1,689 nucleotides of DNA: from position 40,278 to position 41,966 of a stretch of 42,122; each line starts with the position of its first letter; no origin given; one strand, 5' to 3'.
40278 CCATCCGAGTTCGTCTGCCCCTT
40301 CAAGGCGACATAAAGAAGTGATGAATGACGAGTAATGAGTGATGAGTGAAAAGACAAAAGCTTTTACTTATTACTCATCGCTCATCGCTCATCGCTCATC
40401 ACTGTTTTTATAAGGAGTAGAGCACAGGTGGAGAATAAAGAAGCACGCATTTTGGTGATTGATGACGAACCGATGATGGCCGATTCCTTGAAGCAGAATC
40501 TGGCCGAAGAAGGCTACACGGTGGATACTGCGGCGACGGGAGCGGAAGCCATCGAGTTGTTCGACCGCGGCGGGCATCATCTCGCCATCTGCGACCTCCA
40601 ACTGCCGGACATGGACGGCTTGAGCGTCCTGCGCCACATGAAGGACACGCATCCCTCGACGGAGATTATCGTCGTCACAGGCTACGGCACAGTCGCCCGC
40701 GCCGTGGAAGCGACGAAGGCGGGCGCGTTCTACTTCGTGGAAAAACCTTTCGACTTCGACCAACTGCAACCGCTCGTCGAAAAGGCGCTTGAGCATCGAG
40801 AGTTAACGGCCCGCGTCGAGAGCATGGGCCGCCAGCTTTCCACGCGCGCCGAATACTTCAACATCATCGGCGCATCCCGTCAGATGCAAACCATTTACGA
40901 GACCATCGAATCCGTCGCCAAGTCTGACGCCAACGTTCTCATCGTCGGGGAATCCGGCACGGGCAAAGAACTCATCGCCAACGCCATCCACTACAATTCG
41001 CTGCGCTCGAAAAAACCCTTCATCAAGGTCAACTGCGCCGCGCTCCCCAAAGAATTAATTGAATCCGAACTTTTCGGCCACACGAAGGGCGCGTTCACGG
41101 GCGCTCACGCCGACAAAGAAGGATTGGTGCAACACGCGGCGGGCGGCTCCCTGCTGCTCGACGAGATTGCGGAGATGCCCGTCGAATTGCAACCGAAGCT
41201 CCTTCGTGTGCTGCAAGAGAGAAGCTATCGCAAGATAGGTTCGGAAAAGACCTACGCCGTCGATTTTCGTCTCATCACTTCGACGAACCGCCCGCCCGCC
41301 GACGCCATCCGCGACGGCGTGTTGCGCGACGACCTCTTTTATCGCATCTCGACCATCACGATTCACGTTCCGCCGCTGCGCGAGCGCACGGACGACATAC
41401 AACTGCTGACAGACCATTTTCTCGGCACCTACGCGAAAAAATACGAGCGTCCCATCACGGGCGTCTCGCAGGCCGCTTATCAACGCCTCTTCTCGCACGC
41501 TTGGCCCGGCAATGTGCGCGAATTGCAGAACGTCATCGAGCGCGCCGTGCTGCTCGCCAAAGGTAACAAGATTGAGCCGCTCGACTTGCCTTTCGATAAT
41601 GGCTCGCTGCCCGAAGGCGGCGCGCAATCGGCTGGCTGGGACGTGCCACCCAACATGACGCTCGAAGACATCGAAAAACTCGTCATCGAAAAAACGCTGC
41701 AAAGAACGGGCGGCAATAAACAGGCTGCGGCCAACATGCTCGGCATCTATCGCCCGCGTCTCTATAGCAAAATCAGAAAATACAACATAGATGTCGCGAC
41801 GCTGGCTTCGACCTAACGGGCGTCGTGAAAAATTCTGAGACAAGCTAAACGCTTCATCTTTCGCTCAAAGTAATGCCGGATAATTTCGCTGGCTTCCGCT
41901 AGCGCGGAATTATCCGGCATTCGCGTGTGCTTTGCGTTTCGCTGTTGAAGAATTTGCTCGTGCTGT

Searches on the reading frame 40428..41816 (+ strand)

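Call 48: search_protein_families(library=pfam, proteins=[window:40428-41816:+], max_evalue=0.00001)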
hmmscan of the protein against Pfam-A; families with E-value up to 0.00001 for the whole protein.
window:40428-41816:+ (462 aa): 6 families
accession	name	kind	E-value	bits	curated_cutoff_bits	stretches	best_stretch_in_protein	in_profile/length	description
PF00158.32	Sigma54_activat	-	7.1e-68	228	20.2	1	146-313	1-168/168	Sigma-54 interaction domain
PF00072.30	Response_reg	-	2.9e-29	101.9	30.2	1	8-115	1-108/111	Response regulator receiver domain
PF25601.1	AAA_lid_14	-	3.3e-26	91.4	27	1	318-390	1-73/87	AAA+ ATPase lid domain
PF14532.12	Sigma54_activ_2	-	1.9e-24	86.9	25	1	147-317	1-138/138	Sigma-54 interaction domain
PF02954.25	HTH_8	-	5e-14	52.2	22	1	411-452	1-42/42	Bacterial regulatory protein, Fis family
PF07728.20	AAA_5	-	2e-08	34.8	22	1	169-290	1-125/139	AAA domain (dynein-related subfamily)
